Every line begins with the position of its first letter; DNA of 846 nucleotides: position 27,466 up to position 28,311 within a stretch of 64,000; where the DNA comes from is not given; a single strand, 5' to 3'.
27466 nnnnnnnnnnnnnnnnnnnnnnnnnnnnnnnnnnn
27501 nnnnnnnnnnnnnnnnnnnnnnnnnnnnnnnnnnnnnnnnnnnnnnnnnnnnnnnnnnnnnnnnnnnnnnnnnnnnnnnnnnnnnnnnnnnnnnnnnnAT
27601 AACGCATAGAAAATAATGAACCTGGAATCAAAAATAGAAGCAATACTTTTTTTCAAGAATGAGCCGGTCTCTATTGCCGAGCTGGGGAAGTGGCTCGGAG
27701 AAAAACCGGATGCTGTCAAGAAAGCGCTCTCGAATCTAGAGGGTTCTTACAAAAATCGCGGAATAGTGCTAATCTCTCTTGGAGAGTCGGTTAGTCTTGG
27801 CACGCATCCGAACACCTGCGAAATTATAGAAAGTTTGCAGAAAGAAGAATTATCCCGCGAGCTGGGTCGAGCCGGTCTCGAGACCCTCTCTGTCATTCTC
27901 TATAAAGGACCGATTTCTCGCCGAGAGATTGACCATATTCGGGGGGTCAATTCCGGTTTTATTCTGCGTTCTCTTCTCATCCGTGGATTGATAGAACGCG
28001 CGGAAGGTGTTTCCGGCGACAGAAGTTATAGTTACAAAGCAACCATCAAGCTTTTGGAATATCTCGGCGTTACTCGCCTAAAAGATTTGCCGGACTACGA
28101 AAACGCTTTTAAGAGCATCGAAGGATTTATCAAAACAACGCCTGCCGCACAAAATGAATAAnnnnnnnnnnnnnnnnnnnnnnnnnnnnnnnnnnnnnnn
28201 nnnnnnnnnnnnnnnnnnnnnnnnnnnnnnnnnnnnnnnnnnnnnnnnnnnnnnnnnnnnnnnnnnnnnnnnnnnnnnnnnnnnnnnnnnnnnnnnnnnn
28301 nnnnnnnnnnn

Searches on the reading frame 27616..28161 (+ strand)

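Call 66: search_protein_families(library=pfam, proteins=[window:27616-28161:+], max_evalue=0.001)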
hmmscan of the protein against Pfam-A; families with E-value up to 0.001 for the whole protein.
window:27616-28161:+ (181 aa): 1 family
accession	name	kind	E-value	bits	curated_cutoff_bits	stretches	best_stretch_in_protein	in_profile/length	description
PF04079.22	SMC_ScpB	-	2.2e-38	131.8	27.4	1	6-160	2-159/160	Segregation and condensation complex subunit ScpB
